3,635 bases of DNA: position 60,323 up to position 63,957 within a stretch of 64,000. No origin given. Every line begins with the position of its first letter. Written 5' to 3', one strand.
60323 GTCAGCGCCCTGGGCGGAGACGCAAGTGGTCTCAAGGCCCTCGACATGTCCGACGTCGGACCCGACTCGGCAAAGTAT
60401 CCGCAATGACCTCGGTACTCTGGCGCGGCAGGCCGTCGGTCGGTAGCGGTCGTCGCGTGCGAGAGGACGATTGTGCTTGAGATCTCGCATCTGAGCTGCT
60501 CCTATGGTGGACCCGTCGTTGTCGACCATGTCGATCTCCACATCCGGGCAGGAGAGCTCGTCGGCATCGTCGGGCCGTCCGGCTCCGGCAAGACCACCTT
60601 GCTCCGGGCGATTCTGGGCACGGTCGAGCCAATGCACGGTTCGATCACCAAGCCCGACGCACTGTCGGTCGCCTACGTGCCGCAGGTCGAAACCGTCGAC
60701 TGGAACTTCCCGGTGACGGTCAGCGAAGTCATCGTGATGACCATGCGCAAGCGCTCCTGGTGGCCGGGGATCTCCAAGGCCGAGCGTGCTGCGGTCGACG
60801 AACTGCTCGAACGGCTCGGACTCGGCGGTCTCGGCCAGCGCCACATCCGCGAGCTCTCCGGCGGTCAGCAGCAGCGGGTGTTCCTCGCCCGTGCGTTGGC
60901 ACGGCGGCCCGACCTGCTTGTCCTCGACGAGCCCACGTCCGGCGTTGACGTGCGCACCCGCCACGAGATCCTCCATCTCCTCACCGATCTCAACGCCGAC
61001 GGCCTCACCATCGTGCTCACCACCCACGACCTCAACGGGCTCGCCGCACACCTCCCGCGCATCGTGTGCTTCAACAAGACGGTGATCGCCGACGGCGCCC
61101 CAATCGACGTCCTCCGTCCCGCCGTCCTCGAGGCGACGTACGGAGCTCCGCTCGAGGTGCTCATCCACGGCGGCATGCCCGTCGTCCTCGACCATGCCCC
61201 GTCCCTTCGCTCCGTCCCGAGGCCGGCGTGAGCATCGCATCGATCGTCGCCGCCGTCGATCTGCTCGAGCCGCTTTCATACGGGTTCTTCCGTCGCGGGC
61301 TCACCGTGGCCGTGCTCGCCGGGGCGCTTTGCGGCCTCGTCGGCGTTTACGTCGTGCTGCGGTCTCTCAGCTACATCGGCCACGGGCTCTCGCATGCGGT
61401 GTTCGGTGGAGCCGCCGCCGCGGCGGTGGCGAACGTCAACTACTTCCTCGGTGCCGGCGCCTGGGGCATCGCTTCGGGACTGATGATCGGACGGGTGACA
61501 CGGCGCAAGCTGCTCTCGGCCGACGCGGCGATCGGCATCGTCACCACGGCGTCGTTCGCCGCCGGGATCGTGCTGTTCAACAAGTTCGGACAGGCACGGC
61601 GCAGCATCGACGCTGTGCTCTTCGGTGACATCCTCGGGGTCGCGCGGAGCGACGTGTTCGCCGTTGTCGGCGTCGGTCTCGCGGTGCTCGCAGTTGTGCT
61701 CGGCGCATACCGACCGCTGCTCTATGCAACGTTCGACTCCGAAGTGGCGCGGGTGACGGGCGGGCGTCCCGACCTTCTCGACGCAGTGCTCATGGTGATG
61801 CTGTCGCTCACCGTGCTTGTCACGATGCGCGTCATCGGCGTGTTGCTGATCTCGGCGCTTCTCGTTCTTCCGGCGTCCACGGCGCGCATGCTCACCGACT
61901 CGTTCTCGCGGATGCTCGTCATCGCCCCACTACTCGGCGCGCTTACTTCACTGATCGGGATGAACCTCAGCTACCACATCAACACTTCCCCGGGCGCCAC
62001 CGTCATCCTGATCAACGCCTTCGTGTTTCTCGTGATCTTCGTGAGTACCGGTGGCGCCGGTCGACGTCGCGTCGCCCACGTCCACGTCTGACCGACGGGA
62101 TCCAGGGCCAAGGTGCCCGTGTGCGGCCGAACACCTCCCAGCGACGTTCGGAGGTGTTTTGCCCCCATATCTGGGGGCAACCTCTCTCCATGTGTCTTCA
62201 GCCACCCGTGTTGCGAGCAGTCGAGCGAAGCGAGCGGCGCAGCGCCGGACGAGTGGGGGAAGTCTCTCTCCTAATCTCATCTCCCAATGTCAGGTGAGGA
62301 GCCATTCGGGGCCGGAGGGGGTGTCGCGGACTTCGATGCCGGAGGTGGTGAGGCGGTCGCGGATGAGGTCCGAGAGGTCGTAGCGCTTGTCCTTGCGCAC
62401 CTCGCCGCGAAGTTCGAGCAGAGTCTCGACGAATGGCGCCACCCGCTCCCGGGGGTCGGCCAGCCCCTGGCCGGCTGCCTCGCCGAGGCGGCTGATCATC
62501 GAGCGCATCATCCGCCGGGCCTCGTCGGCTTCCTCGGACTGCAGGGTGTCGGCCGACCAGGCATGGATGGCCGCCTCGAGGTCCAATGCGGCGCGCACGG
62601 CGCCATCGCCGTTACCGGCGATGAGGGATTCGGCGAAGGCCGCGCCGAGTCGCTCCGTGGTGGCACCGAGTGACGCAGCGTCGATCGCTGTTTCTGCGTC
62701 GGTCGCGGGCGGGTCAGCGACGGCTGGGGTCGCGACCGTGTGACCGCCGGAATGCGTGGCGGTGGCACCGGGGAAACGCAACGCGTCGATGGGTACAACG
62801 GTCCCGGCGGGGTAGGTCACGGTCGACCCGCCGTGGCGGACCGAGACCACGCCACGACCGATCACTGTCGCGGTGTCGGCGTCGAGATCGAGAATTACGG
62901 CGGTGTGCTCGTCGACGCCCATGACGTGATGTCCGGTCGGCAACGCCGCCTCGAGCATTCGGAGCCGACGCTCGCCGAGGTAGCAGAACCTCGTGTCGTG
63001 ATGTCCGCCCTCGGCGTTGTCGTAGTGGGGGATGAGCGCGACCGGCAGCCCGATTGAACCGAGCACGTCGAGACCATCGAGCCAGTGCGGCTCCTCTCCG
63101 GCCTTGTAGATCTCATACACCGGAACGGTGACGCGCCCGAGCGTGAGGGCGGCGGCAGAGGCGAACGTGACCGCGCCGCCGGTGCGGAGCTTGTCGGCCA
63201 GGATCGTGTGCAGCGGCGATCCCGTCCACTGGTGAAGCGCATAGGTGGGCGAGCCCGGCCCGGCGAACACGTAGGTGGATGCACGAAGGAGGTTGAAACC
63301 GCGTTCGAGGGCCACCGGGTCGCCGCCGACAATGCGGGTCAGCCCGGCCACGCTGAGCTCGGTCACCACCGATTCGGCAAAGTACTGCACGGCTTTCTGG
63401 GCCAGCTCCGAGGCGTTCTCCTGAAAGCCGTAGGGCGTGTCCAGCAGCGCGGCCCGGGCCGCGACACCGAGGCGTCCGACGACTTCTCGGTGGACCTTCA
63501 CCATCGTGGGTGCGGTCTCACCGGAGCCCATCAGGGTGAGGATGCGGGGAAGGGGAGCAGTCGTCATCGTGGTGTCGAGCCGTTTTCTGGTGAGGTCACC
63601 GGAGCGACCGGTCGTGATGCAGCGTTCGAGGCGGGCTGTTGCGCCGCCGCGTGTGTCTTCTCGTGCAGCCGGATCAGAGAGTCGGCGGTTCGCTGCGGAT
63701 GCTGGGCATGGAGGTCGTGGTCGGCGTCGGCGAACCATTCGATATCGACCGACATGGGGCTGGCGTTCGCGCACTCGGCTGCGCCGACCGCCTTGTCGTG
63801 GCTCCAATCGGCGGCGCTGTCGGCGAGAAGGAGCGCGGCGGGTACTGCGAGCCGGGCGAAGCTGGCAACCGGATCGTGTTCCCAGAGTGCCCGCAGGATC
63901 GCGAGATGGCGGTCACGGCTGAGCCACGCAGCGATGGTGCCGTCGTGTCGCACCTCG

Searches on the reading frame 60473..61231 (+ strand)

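Call 17: search_protein_families(library=pfam, proteins=[window:60473-61231:+])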
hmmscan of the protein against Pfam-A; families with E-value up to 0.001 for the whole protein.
window:60473-61231:+ (252 aa): 8 families
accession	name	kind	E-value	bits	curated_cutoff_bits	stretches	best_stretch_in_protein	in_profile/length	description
PF00005.33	ABC_tran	-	1.3e-29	104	25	1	18-156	2-137/137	ABC transporter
PF13304.12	AAA_21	-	4.2e-16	60.3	27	1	114-187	224-300/304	AAA domain, putative AbiEii toxin, Type IV TA system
PF02463.25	SMC_N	-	5e-05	23.3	40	1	29-184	26-197/220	RecF/RecN/SMC N terminal domain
PF13401.12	AAA_22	-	0.00017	22.3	27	1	31-182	9-120/130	AAA domain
PF13191.12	AAA_16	-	0.00035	21.6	32.6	1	26-75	23-73/167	AAA ATPase domain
PF00004.35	AAA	-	0.0007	20.5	21.2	0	32-202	3-125/131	ATPase family associated with various cellular activities (AAA)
PF13555.12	AAA_29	-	0.00074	19.7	27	0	21-48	16-43/61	P-loop containing region of AAA domain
PF13476.12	AAA_23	-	0.0009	20.4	27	0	28-47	20-39/201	AAA domain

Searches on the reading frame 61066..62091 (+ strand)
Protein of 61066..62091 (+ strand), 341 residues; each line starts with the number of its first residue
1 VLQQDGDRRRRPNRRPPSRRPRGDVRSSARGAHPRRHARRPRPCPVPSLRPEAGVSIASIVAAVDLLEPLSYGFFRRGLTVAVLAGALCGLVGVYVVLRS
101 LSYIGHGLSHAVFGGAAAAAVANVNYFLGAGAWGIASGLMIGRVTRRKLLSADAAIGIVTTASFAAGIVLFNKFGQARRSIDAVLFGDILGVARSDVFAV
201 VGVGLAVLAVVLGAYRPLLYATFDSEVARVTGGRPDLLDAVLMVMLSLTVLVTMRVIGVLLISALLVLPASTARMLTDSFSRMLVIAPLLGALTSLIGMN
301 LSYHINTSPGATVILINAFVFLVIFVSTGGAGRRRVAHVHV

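Call 17: search_protein_families(library=pfam, proteins=[window:61066-62091:+])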
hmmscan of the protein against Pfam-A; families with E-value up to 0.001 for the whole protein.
window:61066-62091:+ (341 aa): 1 family
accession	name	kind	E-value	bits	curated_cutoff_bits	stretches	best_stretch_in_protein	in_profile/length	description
PF00950.22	ABC-3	-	4.4e-63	213.7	20.1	1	72-326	2-256/258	ABC 3 transport family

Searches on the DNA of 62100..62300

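Call 27: search_rna_families(source=window, start=62100, end=62300, threshold=evalue, max_evalue=10)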
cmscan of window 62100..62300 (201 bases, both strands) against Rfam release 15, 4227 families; matches with E-value up to 10: 7.
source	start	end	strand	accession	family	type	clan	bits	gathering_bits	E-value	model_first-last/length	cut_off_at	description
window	62129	62178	-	RF02794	Pab19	Gene; snRNA; snoRNA; HACA-box;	-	18.9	55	0.47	1-102/102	no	Pab19 RNA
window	62130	62194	+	RF01084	TLS-PK3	Cis-reg;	-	18.1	80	0.071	1-129/129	no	Pseudoknot of tRNA-like structure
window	62150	62189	-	RF03871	mir-5681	Gene; miRNA;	-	17.7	88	0.27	1-61/61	no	mir-5681 microRNA precursor family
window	62146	62190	+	RF00770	mir-330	Gene; miRNA;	-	14.3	60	3.2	1-94/94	no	mir-330 microRNA precursor family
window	62161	62178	-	RF01790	htlv_FSE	Cis-reg; frameshift_element;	-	13.4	45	5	1-43/43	no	ribosomal frameshift site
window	62100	62124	-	RF00662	mir-132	Gene; miRNA;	-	12.6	52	4.1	1-25/84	3'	mir-132 microRNA precursor family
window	62219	62250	+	RF00391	RtT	Cis-reg;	-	12.4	45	6.4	46-84/130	no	RtT RNA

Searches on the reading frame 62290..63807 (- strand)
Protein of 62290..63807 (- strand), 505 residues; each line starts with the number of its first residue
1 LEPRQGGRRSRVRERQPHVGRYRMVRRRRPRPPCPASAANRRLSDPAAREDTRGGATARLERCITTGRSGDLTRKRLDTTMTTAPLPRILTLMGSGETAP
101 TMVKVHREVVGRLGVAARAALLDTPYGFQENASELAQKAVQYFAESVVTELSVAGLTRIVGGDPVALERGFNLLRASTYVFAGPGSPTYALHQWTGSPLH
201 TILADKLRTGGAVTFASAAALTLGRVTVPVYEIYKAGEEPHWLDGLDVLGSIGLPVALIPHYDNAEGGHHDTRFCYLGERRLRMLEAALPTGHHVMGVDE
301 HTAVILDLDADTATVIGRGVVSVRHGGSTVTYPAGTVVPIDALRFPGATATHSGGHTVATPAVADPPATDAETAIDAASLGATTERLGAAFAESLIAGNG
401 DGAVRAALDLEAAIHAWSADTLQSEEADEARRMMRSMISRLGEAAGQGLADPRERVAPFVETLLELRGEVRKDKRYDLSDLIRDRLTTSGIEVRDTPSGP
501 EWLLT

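Call 17: search_protein_families(library=pfam, proteins=[window:62290-63807:-])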
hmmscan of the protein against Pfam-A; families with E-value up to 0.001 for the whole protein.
window:62290-63807:- (505 aa): 1 family
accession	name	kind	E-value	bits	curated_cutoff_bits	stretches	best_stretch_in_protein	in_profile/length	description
PF23493.1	CysS_C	-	0.00069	20.1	23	0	460-502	8-50/51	Cysteinyl-tRNA ligase anticodon binding domain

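Call 70: find_homologous_proteins(query=window:62290-63807:-, max_evalue=1e-60)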
Query window:62290-63807:- (505 aa): 7981 proteins with E <= 1e-60 among 8000 candidates; the best 120 are listed.
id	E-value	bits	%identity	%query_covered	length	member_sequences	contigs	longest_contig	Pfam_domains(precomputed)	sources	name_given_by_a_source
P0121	2.9e-274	928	100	84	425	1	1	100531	-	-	-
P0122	2.1e-262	889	96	84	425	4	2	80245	-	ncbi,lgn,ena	-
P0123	3.1e-254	862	93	84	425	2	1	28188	-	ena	-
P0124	5.6e-254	861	93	84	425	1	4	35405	-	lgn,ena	-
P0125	1.4e-253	860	93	84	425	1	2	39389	-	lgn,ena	-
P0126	2.4e-251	853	91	84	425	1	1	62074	-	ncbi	-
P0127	8.6e-251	851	92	84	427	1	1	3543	-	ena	-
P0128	2.2e-250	850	91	84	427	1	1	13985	-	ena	-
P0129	1.4e-247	840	91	84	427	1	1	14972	-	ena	-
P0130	8.5e-247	838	90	84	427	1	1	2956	-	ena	-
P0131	1.5e-241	820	88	84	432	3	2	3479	-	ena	-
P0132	8.8e-241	818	88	84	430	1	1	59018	-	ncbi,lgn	-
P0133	2.2e-231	787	84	84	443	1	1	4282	-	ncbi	-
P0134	1.9e-223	761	82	84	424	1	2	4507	-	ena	-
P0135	2.0e-220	751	82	84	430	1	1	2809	-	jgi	jgi:hypothetical protein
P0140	6.8e-211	719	79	84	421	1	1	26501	-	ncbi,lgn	-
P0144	1.0e-206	706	77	84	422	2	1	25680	-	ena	-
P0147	4.5e-194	664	73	83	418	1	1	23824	-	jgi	jgi:hypothetical protein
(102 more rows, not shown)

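Call 71: find_encoding_contigs(protein=P0140, flank=10000, max_places=1)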
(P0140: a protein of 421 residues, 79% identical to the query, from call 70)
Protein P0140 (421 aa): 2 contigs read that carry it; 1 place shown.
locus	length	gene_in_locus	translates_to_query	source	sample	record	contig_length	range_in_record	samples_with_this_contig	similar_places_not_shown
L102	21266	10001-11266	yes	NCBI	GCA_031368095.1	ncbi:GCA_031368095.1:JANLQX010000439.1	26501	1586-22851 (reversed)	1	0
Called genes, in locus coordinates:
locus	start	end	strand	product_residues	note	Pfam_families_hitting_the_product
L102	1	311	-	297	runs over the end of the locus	PF01678:DAP_epimerase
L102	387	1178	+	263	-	PF01738:DLH (weak)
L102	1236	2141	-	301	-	PF00296:Bac_luciferase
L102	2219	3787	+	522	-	PF00324:AA_permease, PF13520:AA_permease_2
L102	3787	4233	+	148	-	PF00582:Usp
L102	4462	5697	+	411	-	PF02771:Acyl-CoA_dh_N, PF02770:Acyl-CoA_dh_M, PF00441:Acyl-CoA_dh_1, PF08028:Acyl-CoA_dh_2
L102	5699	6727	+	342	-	PF01636:APH, PF02958:EcKL (weak)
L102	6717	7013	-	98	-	-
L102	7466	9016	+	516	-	PF06609:TRI12, PF07690:MFS_1, PF00083:Sugar_tr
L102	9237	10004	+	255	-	PF00561:Abhydrolase_1, PF12146:Hydrolase_4, PF12697:Abhydrolase_6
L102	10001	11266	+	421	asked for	-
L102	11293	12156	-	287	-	PF00950:ABC-3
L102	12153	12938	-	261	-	PF00005:ABC_tran, PF13304:AAA_21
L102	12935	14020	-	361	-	PF01297:ZnuA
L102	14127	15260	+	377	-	-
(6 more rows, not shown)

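Call 72: find_encoding_contigs(protein=P0144, flank=10000, max_places=1)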
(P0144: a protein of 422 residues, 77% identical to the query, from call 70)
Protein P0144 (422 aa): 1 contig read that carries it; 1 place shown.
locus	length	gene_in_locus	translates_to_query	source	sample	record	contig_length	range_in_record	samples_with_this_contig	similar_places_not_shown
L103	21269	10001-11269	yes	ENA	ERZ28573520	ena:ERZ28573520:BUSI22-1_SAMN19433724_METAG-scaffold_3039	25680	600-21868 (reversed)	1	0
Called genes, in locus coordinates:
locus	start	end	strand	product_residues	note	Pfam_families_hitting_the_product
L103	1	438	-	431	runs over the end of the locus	PF13167:GTP-bdg_N, PF16360:GTP-bdg_M, PF03193:RsgA_GTPase (faint), PF01926:MMR_HSR1, PF19275:HflX_C (weak)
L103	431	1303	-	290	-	PF01678:DAP_epimerase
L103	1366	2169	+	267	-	PF01738:DLH (weak)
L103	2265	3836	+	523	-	PF00324:AA_permease, PF13520:AA_permease_2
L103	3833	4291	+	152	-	PF00582:Usp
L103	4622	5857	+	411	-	PF02771:Acyl-CoA_dh_N, PF02770:Acyl-CoA_dh_M, PF00441:Acyl-CoA_dh_1, PF08028:Acyl-CoA_dh_2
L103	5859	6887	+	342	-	PF01636:APH, PF02958:EcKL (faint)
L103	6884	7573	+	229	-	PF00440:TetR_N (weak)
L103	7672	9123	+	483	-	PF00083:Sugar_tr, PF06609:TRI12, PF07690:MFS_1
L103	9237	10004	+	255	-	PF00561:Abhydrolase_1, PF12146:Hydrolase_4, PF12697:Abhydrolase_6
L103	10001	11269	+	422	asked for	-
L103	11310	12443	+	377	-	PF00107:ADH_zinc_N (weak)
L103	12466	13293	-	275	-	PF01975:SurE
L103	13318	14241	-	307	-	PF01715:IPPT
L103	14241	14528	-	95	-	PF04248:NTP_transf_9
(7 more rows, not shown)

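Call 73: find_encoding_contigs(protein=P0147, flank=10000, max_places=1)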
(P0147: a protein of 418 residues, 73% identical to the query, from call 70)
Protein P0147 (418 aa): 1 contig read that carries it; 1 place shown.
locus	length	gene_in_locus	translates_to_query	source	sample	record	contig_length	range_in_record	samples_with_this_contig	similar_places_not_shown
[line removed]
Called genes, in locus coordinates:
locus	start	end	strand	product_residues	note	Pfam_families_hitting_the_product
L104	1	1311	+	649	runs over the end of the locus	PF04932:Wzy_C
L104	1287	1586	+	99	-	-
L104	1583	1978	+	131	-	-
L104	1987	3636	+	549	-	-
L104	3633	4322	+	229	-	-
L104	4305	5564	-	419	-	PF13579:Glyco_trans_4_4, PF20706:GT4-conflict (weak), PF00534:Glycos_transf_1, PF13692:Glyco_trans_1_4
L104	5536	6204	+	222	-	-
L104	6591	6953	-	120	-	-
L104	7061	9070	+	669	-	-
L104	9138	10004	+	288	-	PF00561:Abhydrolase_1, PF12146:Hydrolase_4, PF12697:Abhydrolase_6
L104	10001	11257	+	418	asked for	-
